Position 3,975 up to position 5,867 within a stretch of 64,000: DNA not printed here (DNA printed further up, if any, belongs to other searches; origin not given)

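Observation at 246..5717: The rtcR-rsr locus is split by an inserted fasciclin lipoprotein gene that has its own terminator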

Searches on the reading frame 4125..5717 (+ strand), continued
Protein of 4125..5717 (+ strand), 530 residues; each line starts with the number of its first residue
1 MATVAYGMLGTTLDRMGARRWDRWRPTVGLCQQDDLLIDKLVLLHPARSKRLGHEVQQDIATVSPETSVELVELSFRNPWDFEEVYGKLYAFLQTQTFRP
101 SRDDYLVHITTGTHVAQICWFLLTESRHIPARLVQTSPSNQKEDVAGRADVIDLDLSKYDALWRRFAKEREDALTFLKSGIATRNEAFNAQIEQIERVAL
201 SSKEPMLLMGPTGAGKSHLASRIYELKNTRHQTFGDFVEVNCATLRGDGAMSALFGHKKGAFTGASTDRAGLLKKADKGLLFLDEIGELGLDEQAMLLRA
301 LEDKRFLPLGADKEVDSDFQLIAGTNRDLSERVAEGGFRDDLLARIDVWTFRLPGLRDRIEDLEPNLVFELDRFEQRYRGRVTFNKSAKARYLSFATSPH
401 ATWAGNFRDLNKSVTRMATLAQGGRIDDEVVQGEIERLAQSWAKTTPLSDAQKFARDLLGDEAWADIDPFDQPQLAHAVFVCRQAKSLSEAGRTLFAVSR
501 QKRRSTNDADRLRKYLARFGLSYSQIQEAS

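Call 52: find_homologous_proteins(query=window:4125-5714:+, max_evalue=1e-100)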
Query window:4125-5714:+ (530 aa): 7998 proteins with E <= 1e-100 among 8000 candidates; the best 120 are listed.
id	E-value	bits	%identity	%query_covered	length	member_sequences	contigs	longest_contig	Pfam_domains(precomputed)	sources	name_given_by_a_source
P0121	0.0e+0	1194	100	100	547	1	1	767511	PF00158.33,PF06956.17,PF00004.36,PF14532.13,PF07728.21,PF01078.28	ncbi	-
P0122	1.1e-214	732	65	99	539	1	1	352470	PF00158.33,PF25601.2,PF06956.17,PF00004.36,PF14532.13,PF07728.21,PF01078.28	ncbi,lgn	-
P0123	4.4e-214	730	63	99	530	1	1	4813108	PF00158.33,PF25601.2,PF06956.17,PF14532.13,PF07728.21,PF01078.28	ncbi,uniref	ncbi:RNA repair transcriptional activator RtcR [Rhodoligotrophos ferricapiens]|uniref:RNA repair tra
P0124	9.3e-214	729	64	100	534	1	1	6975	PF00158.33,PF25601.2,PF06956.17,PF00004.36,PF14532.13,PF07728.21,PF01078.28,PF13191.13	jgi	-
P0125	1.4e-213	728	63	99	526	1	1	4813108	PF00158.33,PF25601.2,PF06956.17,PF14532.13,PF07728.21,PF01078.28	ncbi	-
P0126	1.6e-213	728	63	99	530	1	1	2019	PF00158.33,PF25601.2,PF06956.17,PF14532.13,PF07728.21,PF01078.28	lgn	-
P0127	1.7e-213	728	63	99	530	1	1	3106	PF00158.33,PF25601.2,PF06956.17,PF14532.13,PF07728.21,PF01078.28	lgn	-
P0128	1.8e-213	728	63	99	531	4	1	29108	PF00158.33,PF25601.2,PF06956.17,PF14532.13,PF07728.21,PF01078.28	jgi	jgi:transcriptional regulatory protein RtcR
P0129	3.0e-213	727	64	98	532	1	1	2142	PF00158.33,PF25601.2,PF06956.17,PF00004.36,PF14532.13,PF07728.21,PF01078.28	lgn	-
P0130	6.7e-213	726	63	100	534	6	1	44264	PF00158.33,PF25601.2,PF06956.17,PF00004.36,PF14532.13,PF07728.21,PF01078.28,PF13191.13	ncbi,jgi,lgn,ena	ncbi:MAG TPA: RNA repair transcriptional activator RtcR [Thermoanaerobaculia bacterium]|jgi:transcri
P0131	1.1e-212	725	62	100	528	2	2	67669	PF00158.33,PF25601.2,PF06956.17,PF00493.30,PF00004.36,PF14532.13,PF07728.21,PF01078.28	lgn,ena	-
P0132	1.1e-212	725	63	99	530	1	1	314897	PF00158.33,PF25601.2,PF06956.17,PF14532.13,PF07728.21,PF01078.28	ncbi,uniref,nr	ncbi:RNA repair transcriptional activator RtcR [Sphingomonas sp. DG1-23]|uniref:RNA repair transcrip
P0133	1.5e-212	725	63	99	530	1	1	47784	PF00158.33,PF25601.2,PF06956.17,PF14532.13,PF07728.21,PF01078.28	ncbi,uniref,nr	ncbi:MAG: RNA repair transcriptional activator RtcR [Sphingomonas sp.]|uniref:RNA repair transcripti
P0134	1.5e-212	725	63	99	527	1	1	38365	PF00158.33,PF25601.2,PF06956.17,PF14532.13,PF07728.21,PF01078.28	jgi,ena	-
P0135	1.5e-212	725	64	99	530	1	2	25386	PF00158.33,PF25601.2,PF06956.17,PF14532.13,PF07728.21,PF01078.28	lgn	-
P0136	1.8e-212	725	64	98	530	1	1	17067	PF00158.33,PF25601.2,PF06956.17,PF00004.36,PF14532.13,PF07728.21,PF01078.28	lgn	-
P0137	1.8e-212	725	63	99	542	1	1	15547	PF00158.33,PF25601.2,PF06956.17,PF00004.36,PF14532.13,PF07728.21,PF01078.28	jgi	jgi:transcriptional regulatory protein RtcR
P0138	3.2e-212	724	64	98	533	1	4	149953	PF00158.33,PF25601.2,PF06956.17,PF00004.36,PF14532.13,PF07728.21,PF01078.28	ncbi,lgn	-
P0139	3.4e-212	724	65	98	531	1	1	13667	PF00158.33,PF25601.2,PF06956.17,PF14532.13,PF07728.21,PF01078.28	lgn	-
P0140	3.5e-212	724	63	99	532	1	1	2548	PF00158.33,PF25601.2,PF06956.17,PF14532.13,PF07728.21,PF01078.28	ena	-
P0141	5.5e-212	723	63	98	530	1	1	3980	PF00158.33,PF25601.2,PF06956.17,PF00004.36,PF14532.13,PF07728.21,PF01078.28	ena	-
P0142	5.6e-212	723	63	98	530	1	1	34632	PF00158.33,PF25601.2,PF06956.17,PF00004.36,PF14532.13,PF07728.21,PF01078.28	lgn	-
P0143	7.4e-212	723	63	98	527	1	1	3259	PF00158.33,PF25601.2,PF06956.17,PF00004.36,PF14532.13,PF07728.21,PF01078.28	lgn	-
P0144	8.2e-212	722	63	99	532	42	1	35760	PF00158.33,PF25601.2,PF06956.17,PF00004.36,PF14532.13,PF07728.21,PF13191.13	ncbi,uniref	ncbi:RNA repair transcriptional activator RtcR [Ralstonia sp.]|uniref:RNA repair transcriptional act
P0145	8.6e-212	722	64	99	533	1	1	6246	PF00158.33,PF25601.2,PF06956.17,PF00004.36,PF14532.13,PF07728.21,PF01078.28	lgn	-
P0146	8.9e-212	722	63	99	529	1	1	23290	PF00158.33,PF25601.2,PF06956.17,PF14532.13,PF07728.21,PF01078.28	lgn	-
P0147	1.1e-211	722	63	99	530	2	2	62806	PF00158.33,PF25601.2,PF06956.17,PF14532.13,PF07728.21,PF01078.28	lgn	-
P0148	1.1e-211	722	62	100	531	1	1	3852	PF00158.33,PF25601.2,PF06956.17,PF00004.36,PF14532.13,PF07728.21,PF01078.28,PF13191.13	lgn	-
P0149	1.2e-211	722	63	99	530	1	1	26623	PF00158.33,PF25601.2,PF06956.17,PF00004.36,PF14532.13,PF07728.21,PF01078.28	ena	-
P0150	1.3e-211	722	64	98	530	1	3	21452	PF00158.33,PF25601.2,PF06956.17,PF00004.36,PF14532.13,PF07728.21,PF01078.28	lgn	-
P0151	1.3e-211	722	62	99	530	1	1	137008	PF00158.33,PF25601.2,PF06956.17,PF14532.13,PF07728.21,PF01078.28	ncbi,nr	ncbi:MAG: RNA repair transcriptional activator RtcR [Novosphingobium sp.]|nr:RNA repair transcriptio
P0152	1.5e-211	722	62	99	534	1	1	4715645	PF00158.33,PF25601.2,PF06956.17,PF00004.36,PF14532.13,PF07728.21,PF01078.28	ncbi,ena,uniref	ncbi:RNA repair transcriptional activator RtcR [Ferrovibrio sp.]|uniref:RNA repair transcriptional a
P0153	1.7e-211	721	64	99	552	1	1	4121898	PF00158.33,PF25601.2,PF06956.17,PF00004.36,PF13401.13,PF14532.13,PF07728.21,PF01078.28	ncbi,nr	ncbi:MAG: sigma 54-interacting transcriptional regulator [Planctomycetes bacterium]|nr:sigma 54-inte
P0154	2.1e-211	721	64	99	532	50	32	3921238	PF00158.33,PF25601.2,PF06956.17,PF00004.36,PF14532.13,PF07728.21,PF13191.13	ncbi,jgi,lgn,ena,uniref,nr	ncbi:RNA repair transcriptional activator RtcR [Ralstonia insidiosa]|uniref:Transcriptional regulato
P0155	2.2e-211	721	63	99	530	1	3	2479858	PF00158.33,PF25601.2,PF06956.17,PF14532.13,PF07728.21,PF01078.28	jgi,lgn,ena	-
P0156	2.2e-211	721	63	99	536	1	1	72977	PF00158.33,PF25601.2,PF06956.17,PF00004.36,PF14532.13,PF07728.21,PF01078.28,PF13191.13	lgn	-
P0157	3.1e-211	721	63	99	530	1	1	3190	PF00158.33,PF25601.2,PF06956.17,PF14532.13,PF07728.21,PF01078.28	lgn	-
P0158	3.3e-211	720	62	98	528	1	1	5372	PF00158.33,PF25601.2,PF06956.17,PF00004.36,PF14532.13,PF07728.21,PF01078.28,PF13191.13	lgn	-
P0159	3.6e-211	720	63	99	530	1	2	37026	PF00158.33,PF25601.2,PF06956.17,PF14532.13,PF07728.21,PF01078.28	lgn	-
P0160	3.8e-211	720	64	98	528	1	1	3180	PF00158.33,PF25601.2,PF06956.17,PF00004.36,PF14532.13,PF07728.21,PF01078.28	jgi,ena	-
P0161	4.0e-211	720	63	99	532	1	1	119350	PF00158.33,PF25601.2,PF06956.17,PF14532.13,PF01078.28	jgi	jgi:transcriptional regulatory protein RtcR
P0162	4.1e-211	720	62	99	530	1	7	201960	PF00158.33,PF25601.2,PF06956.17,PF00004.36,PF14532.13,PF07728.21,PF01078.28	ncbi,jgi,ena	jgi:transcriptional regulatory protein RtcR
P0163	4.7e-211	720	63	99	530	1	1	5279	PF00158.33,PF25601.2,PF06956.17,PF00004.36,PF14532.13,PF07728.21,PF01078.28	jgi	-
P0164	6.6e-211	719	63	98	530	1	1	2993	PF00158.33,PF25601.2,PF06956.17,PF14532.13,PF07728.21,PF01078.28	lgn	-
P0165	6.8e-211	719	62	99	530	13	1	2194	PF00158.33,PF25601.2,PF06956.17,PF14532.13,PF07728.21,PF01078.28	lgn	-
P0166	7.1e-211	719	63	98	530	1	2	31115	PF00158.33,PF25601.2,PF06956.17,PF00004.36,PF14532.13,PF07728.21,PF01078.28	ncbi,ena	-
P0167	7.3e-211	719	63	99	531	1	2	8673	PF00158.33,PF25601.2,PF06956.17,PF00004.36,PF14532.13,PF07728.21,PF01078.28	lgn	-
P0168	7.5e-211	719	63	98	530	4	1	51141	PF00158.33,PF25601.2,PF06956.17,PF00004.36,PF14532.13,PF07728.21,PF01078.28,PF13191.13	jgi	-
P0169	7.8e-211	719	63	99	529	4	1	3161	PF00158.33,PF25601.2,PF06956.17,PF14532.13,PF07728.21,PF01078.28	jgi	-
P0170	8.1e-211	719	63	98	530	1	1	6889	PF00158.33,PF25601.2,PF06956.17,PF00004.36,PF14532.13,PF07728.21,PF01078.28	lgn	-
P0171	8.5e-211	719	62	99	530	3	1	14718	PF00158.33,PF25601.2,PF06956.17,PF00004.36,PF14532.13,PF07728.21,PF01078.28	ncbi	-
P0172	8.6e-211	719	63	98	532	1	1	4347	PF00158.33,PF25601.2,PF06956.17,PF00004.36,PF14532.13,PF07728.21,PF01078.28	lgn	-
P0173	8.8e-211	719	63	98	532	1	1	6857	PF00158.33,PF25601.2,PF06956.17,PF00004.36,PF14532.13,PF07728.21,PF01078.28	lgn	-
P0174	1.0e-210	719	63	98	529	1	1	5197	PF00158.33,PF25601.2,PF06956.17,PF00004.36,PF14532.13,PF07728.21,PF01078.28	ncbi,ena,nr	ncbi:MAG: RNA repair transcriptional activator RtcR [Sphingomonas sp.]|nr:RNA repair transcriptional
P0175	1.0e-210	719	62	99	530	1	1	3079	PF00158.33,PF25601.2,PF06956.17,PF14532.13,PF07728.21,PF01078.28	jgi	-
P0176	1.2e-210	719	63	99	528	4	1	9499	PF00158.33,PF25601.2,PF06956.17,PF14532.13,PF07728.21,PF01078.28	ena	-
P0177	1.4e-210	718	62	99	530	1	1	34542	PF00158.33,PF25601.2,PF06956.17,PF14532.13,PF07728.21,PF01078.28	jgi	jgi:transcriptional regulatory protein RtcR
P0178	1.4e-210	718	62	99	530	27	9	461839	PF00158.33,PF25601.2,PF06956.17,PF00004.36,PF14532.13,PF07728.21,PF01078.28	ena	-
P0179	1.6e-210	718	63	99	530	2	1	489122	PF00158.33,PF25601.2,PF06956.17,PF00004.36,PF14532.13,PF07728.21,PF01078.28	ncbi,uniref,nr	ncbi:RNA repair transcriptional activator RtcR [Sphingomonas sp. TDK1]|uniref:RNA repair transcripti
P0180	1.8e-210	718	62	100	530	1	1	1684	PF00158.33,PF25601.2,PF06956.17,PF00004.36,PF14532.13,PF07728.21,PF01078.28,PF13191.13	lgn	-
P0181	1.8e-210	718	62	99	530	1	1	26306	PF00158.33,PF25601.2,PF06956.17,PF14532.13,PF07728.21,PF01078.28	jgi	jgi:transcriptional regulatory protein RtcR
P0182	1.8e-210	718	63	99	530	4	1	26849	PF00158.33,PF25601.2,PF06956.17,PF14532.13,PF07728.21,PF01078.28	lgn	-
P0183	1.9e-210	718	62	99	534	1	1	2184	PF00158.33,PF25601.2,PF06956.17,PF00004.36,PF14532.13,PF07728.21,PF01078.28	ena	-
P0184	2.0e-210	718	63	98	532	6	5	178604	PF00158.33,PF25601.2,PF06956.17,PF00004.36,PF14532.13,PF07728.21,PF01078.28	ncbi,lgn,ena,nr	ncbi:MAG: RNA repair transcriptional activator RtcR [Sphingomonas sp.]|nr:RNA repair transcriptional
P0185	2.0e-210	718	63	98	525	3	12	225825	PF00158.33,PF25601.2,PF06956.17,PF00004.36,PF14532.13,PF07728.21,PF01078.28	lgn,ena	-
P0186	2.1e-210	718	63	98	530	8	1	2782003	PF00158.33,PF25601.2,PF06956.17,PF14532.13,PF07728.21,PF01078.28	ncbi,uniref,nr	ncbi:RNA repair transcriptional activator RtcR [Nitrospirillum sp. BR 11163]|uniref:RNA repair trans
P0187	2.2e-210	718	63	99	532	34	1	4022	PF00158.33,PF25601.2,PF06956.17,PF14532.13,PF07728.21,PF01078.28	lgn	-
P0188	2.3e-210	718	63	98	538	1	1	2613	PF00158.33,PF25601.2,PF06956.17,PF00004.36,PF14532.13,PF07728.21,PF01078.28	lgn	-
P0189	2.5e-210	718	63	98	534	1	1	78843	PF00158.33,PF25601.2,PF06956.17,PF00004.36,PF14532.13,PF07728.21,PF01078.28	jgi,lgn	-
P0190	2.7e-210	717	62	99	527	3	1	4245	PF00158.33,PF25601.2,PF06956.17,PF00493.30,PF00004.36,PF14532.13,PF07728.21,PF01078.28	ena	-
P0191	2.7e-210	717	63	99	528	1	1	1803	PF00158.33,PF25601.2,PF06956.17,PF00004.36,PF14532.13,PF07728.21,PF01078.28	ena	-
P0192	2.9e-210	717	62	98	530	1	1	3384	PF00158.33,PF25601.2,PF06956.17,PF14532.13,PF07728.21,PF01078.28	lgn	-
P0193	3.1e-210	717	63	99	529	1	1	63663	PF00158.33,PF25601.2,PF06956.17,PF00004.36,PF14532.13,PF07728.21,PF01078.28,PF13191.13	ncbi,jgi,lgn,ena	ncbi:MAG TPA: RNA repair transcriptional activator RtcR [Thermoanaerobaculia bacterium]|jgi:transcri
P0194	3.2e-210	717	63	99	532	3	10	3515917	PF00158.33,PF25601.2,PF06956.17,PF00004.36,PF14532.13,PF07728.21,PF13191.13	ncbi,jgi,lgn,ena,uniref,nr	ncbi:RNA repair transcriptional activator RtcR [Ralstonia holmesii]|uniref:RNA repair transcriptiona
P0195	3.9e-210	717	64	98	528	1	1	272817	PF00158.33,PF25601.2,PF06956.17,PF00004.36,PF14532.13,PF07728.21,PF01078.28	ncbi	ncbi:MAG: RNA repair transcriptional activator RtcR [Pseudomonadota bacterium]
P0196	4.2e-210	717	63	99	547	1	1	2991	PF00158.33,PF25601.2,PF06956.17,PF00004.36,PF14532.13,PF07728.21,PF01078.28,PF13191.13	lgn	-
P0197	4.9e-210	717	62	98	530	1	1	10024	PF00158.33,PF25601.2,PF06956.17,PF00004.36,PF14532.13,PF07728.21,PF01078.28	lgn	-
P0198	5.1e-210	717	63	98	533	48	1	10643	PF00158.33,PF25601.2,PF06956.17,PF14532.13,PF07728.21,PF01078.28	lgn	-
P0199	5.1e-210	717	63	99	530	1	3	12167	PF00158.33,PF25601.2,PF06956.17,PF14532.13,PF07728.21,PF01078.28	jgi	jgi:transcriptional regulatory protein RtcR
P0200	6.1e-210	716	62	99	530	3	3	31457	PF00158.33,PF25601.2,PF06956.17,PF14532.13,PF07728.21,PF01078.28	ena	-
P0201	6.1e-210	716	63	99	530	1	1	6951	PF00158.33,PF25601.2,PF06956.17,PF00004.36,PF14532.13,PF07728.21,PF01078.28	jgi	jgi:transcriptional regulatory protein RtcR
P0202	6.3e-210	716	62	100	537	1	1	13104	PF00158.33,PF06956.17,PF00004.36,PF14532.13,PF07728.21,PF01078.28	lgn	-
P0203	6.3e-210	716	62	98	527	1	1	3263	PF00158.33,PF25601.2,PF06956.17,PF00004.36,PF14532.13,PF07728.21,PF01078.28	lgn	-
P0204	6.5e-210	716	64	99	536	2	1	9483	PF00158.33,PF25601.2,PF06956.17,PF00004.36,PF14532.13,PF07728.21,PF01078.28,PF13191.13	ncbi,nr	ncbi:MAG: RNA repair transcriptional activator RtcR [Planctomycetes bacterium]|nr:RNA repair transcr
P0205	6.6e-210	716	63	99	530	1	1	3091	PF00158.33,PF25601.2,PF06956.17,PF00004.36,PF14532.13,PF07728.21,PF01078.28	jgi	jgi:transcriptional regulatory protein RtcR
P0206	6.8e-210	716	63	98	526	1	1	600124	PF00158.33,PF06956.17,PF00004.36,PF14532.13,PF07728.21,PF01078.28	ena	-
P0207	7.1e-210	716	63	99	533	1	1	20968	PF00158.33,PF25601.2,PF06956.17,PF14532.13,PF07728.21,PF01078.28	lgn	-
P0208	7.2e-210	716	63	99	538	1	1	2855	PF00158.33,PF06956.17,PF00004.36,PF14532.13,PF07728.21,PF01078.28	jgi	-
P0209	8.8e-210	716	63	99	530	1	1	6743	PF00158.33,PF25601.2,PF06956.17,PF00004.36,PF14532.13,PF07728.21,PF01078.28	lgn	-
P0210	8.9e-210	716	62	99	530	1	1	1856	PF00158.33,PF25601.2,PF06956.17,PF00004.36,PF14532.13,PF07728.21,PF01078.28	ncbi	-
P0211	9.9e-210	716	63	98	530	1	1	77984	PF00158.33,PF25601.2,PF06956.17,PF00004.36,PF14532.13,PF07728.21,PF01078.28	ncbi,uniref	ncbi:MAG: RNA repair transcriptional activator RtcR [Sphingomonas sp.]|uniref:RNA repair transcripti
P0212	1.0e-209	716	62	98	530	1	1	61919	PF00158.33,PF25601.2,PF06956.17,PF00004.36,PF14532.13,PF07728.21,PF01078.28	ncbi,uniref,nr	ncbi:AAA family ATPase [Sphingomonas populi]|uniref:AAA family ATPase n=1 Tax=Sphingomonas populi Ta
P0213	1.1e-209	715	62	99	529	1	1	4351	PF00158.33,PF06956.17,PF00004.36,PF14532.13,PF07728.21,PF01078.28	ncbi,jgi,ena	jgi:transcriptional regulatory protein RtcR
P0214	1.2e-209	715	62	98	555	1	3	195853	PF00158.33,PF25601.2,PF06956.17,PF14532.13,PF07728.21,PF01078.28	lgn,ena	-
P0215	1.3e-209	715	62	99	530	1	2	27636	PF00158.33,PF25601.2,PF06956.17,PF14532.13,PF07728.21,PF01078.28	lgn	-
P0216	1.3e-209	715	63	99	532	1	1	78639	PF00158.33,PF25601.2,PF06956.17,PF00004.36,PF14532.13,PF07728.21,PF01078.28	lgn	-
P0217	1.6e-209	715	63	99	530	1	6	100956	PF00158.33,PF25601.2,PF06956.17,PF00004.36,PF14532.13,PF07728.21,PF01078.28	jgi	jgi:transcriptional regulatory protein RtcR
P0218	1.6e-209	715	62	98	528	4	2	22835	PF00158.33,PF25601.2,PF06956.17,PF00004.36,PF14532.13,PF07728.21,PF01078.28,PF13191.13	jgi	-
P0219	1.7e-209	715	61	99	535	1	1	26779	PF00158.33,PF25601.2,PF06956.17,PF00004.36,PF14532.13,PF07728.21,PF01078.28,PF13191.13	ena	-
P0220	1.7e-209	715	62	100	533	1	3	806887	PF00158.33,PF25601.2,PF06956.17,PF00004.36,PF14532.13,PF07728.21,PF01078.28,PF13191.13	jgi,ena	-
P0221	1.7e-209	715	64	99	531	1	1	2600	PF00158.33,PF25601.2,PF06956.17,PF14532.13,PF07728.21,PF01078.28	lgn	-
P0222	1.7e-209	715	62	100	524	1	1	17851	PF00158.33,PF25601.2,PF06956.17,PF00004.36,PF14532.13,PF07728.21,PF01078.28,PF13191.13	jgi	jgi:transcriptional regulatory protein RtcR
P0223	1.7e-209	715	64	99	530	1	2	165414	PF00158.33,PF25601.2,PF06956.17,PF00004.36,PF14532.13,PF07728.21,PF01078.28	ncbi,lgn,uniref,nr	ncbi:Transcriptional regulatory protein GlrR [Andreprevotia sp. IGB-42]|uniref:RNA repair transcript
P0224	1.8e-209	715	62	100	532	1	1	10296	PF00158.33,PF25601.2,PF06956.17,PF00004.36,PF14532.13,PF07728.21,PF01078.28,PF13191.13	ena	-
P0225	1.8e-209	715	63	99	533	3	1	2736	PF00158.33,PF25601.2,PF06956.17,PF00004.36,PF14532.13,PF07728.21,PF01078.28,PF13191.13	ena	-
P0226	1.9e-209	715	63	98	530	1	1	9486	PF00158.33,PF25601.2,PF06956.17,PF00004.36,PF14532.13,PF07728.21,PF01078.28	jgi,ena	-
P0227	1.9e-209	715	63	98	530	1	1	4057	PF00158.33,PF25601.2,PF06956.17,PF00004.36,PF14532.13,PF07728.21,PF01078.28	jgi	jgi:transcriptional regulatory protein RtcR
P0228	2.0e-209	715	62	99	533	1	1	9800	PF00158.33,PF25601.2,PF06956.17,PF00004.36,PF14532.13,PF07728.21,PF01078.28,PF13191.13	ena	-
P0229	2.1e-209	715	63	99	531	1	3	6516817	PF00158.33,PF25601.2,PF06956.17,PF00004.36,PF14532.13,PF07728.21,PF01078.28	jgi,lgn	-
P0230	2.2e-209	714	61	99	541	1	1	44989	PF00158.33,PF25601.2,PF06956.17,PF14532.13,PF07728.21,PF01078.28,PF13191.13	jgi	jgi:transcriptional regulatory protein RtcR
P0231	2.2e-209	714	63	98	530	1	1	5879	PF00158.33,PF25601.2,PF06956.17,PF00004.36,PF14532.13,PF07728.21,PF01078.28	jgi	-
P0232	2.2e-209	714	62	99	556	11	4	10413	PF00158.33,PF25601.2,PF06956.17,PF14532.13,PF07728.21,PF01078.28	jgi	-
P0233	2.3e-209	714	63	98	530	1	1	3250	PF00158.33,PF25601.2,PF06956.17,PF00004.36,PF14532.13,PF07728.21,PF01078.28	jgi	-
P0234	2.3e-209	714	63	98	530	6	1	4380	PF00158.33,PF25601.2,PF06956.17,PF00004.36,PF14532.13,PF07728.21,PF01078.28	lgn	-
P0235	2.3e-209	714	63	98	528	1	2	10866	PF00158.33,PF25601.2,PF06956.17,PF00004.36,PF14532.13,PF07728.21,PF01078.28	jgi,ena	-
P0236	2.3e-209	714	63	98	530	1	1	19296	PF00158.33,PF25601.2,PF06956.17,PF00004.36,PF14532.13,PF07728.21,PF01078.28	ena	-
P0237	2.4e-209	714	63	99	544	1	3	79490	PF00158.33,PF25601.2,PF06956.17,PF00004.36,PF14532.13,PF07728.21,PF01078.28,PF13191.13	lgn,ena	-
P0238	2.6e-209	714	62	99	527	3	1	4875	PF00158.33,PF25601.2,PF06956.17,PF00004.36,PF14532.13,PF07728.21,PF01078.28,PF13191.13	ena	-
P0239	2.8e-209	714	63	98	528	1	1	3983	PF00158.33,PF25601.2,PF06956.17,PF00004.36,PF14532.13,PF07728.21,PF01078.28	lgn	-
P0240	2.9e-209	714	63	99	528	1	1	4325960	PF00158.33,PF25601.2,PF06956.17,PF00004.36,PF14532.13,PF01078.28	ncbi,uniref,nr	ncbi:RNA repair transcriptional activator RtcR [Chitinolyticbacter meiyuanensis]|uniref:RNA repair t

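Call 53: find_encoding_contigs(protein=P0121, flank=10000, max_places=3)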
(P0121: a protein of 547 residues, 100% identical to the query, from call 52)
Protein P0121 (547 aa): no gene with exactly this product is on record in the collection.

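Call 54: list_cluster_members(proteins=[P0121, P0122])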
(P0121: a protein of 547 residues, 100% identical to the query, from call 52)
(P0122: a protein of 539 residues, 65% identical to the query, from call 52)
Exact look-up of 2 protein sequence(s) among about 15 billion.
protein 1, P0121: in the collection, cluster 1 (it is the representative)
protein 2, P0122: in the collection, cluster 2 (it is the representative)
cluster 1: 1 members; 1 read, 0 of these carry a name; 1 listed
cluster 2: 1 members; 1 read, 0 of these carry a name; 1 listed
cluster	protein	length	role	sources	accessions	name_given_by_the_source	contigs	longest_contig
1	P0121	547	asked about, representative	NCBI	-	-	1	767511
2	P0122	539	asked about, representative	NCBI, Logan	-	-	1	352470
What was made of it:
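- On rsr / Y RNA / rtcBA RNA repair operon: The source contig could not be fetched (calls 53, 54).
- Tried and rejected: An RtcR search found the source protein itself (P0121, on a 767,511-bp contig), but its contig could not be fetched (calls 52-54).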
